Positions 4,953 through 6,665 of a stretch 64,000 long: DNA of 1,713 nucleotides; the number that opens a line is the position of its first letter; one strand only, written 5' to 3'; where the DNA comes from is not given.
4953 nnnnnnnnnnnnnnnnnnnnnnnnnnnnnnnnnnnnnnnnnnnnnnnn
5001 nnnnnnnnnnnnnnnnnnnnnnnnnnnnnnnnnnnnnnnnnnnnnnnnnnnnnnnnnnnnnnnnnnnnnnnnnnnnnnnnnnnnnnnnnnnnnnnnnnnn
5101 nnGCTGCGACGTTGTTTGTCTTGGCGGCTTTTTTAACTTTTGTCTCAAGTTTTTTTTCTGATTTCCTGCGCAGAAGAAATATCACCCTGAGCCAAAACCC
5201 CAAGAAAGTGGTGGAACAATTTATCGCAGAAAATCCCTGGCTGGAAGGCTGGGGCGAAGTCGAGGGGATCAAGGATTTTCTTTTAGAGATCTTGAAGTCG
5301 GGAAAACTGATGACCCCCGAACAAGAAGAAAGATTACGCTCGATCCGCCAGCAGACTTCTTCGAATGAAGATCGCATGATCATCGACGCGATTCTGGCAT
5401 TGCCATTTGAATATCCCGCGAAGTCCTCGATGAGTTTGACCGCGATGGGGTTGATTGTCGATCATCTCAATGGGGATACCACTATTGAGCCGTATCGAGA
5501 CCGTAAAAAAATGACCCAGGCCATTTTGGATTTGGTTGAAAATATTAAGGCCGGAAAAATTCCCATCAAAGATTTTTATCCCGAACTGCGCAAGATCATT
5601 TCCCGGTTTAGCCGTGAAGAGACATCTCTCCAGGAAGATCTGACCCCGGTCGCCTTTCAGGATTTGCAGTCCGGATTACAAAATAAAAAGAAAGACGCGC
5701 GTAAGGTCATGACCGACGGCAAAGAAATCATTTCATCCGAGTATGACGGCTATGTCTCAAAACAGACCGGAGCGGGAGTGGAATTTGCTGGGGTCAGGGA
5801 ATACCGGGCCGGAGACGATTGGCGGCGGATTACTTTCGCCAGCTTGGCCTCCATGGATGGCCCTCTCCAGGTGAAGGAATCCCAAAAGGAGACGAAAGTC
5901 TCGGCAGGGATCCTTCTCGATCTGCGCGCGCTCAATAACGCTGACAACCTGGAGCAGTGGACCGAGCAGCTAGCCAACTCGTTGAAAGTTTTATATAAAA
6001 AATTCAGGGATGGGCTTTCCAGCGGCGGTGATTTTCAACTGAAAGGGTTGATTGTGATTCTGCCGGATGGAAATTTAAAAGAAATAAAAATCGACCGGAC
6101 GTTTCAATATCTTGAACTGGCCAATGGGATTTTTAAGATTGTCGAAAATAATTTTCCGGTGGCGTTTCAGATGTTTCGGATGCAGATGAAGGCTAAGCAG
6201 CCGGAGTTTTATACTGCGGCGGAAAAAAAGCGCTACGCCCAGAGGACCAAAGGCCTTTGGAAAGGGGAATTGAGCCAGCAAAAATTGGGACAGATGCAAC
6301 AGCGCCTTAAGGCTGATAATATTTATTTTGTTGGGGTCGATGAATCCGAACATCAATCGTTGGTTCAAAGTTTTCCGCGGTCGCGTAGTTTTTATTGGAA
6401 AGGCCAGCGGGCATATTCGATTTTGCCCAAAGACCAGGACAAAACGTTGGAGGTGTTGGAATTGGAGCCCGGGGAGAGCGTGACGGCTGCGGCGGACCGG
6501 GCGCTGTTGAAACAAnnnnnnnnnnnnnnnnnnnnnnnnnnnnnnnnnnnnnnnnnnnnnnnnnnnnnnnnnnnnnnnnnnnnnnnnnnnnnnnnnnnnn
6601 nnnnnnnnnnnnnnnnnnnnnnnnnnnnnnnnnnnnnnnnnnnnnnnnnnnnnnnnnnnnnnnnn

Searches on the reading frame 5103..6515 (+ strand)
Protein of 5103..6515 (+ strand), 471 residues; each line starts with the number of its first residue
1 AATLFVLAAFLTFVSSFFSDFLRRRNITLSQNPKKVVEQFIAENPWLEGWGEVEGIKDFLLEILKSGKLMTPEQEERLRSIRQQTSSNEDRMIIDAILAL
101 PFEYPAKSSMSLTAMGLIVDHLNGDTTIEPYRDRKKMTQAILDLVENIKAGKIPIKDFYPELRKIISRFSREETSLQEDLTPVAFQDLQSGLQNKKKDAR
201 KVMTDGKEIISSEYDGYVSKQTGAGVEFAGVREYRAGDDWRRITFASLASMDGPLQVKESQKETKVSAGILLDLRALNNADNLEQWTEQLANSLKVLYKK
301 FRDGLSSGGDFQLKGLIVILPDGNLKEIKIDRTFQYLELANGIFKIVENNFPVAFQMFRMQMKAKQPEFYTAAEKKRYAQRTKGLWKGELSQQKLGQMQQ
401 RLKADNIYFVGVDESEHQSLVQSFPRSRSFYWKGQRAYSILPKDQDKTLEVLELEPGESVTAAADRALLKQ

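Call 61: search_protein_families(library=pfam, alignment_id=A4, max_evalue=1)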
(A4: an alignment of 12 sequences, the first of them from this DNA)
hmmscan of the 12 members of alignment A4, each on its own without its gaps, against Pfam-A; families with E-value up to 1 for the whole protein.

A. member 1, seq(471 aa): 2 families
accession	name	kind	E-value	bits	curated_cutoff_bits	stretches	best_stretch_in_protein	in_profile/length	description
PF01882.25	DUF58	-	0.036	13.7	23.4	1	231-276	2-46/216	Protein of unknown function DUF58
PF13721.11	SecD-TM1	-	0.067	14.1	30.5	0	128-177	36-86/103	SecD export protein N-terminal TM region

B. families by the number of members that match (of 12 scanned): 13 families
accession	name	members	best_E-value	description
PF01882.25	DUF58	11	2.7e-11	Protein of unknown function DUF58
PF25181.1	Phage_Bbp19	1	0.0088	Bbp19-like phage protein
PF08123.19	DOT1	1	0.02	Histone methylation protein DOT1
PF24654.2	CEP76_N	1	0.026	CEP76 N-terminal domain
PF11254.13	DUF3053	1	0.05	Protein of unknown function (DUF3053)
PF13721.11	SecD-TM1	1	0.067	SecD export protein N-terminal TM region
PF08158.18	SDA1_HEAT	1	0.071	SDA1, HEAT repeat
PF19775.4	DUF6261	1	0.11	Family of unknown function (DUF6261)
PF24215.1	H_T_assoc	1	0.14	Phage head to tail associated domain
PF09891.15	DUF2118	1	0.18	Uncharacterized protein conserved in archaea (DUF2118)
PF05205.17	COMPASS-Shg1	1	0.18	COMPASS (Complex proteins associated with Set1p) component shg1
PF09412.15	XendoU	1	0.2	Endoribonuclease XendoU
PF00148.24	Oxidored_nitro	1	0.25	Nitrogenase component 1 type Oxidoreductase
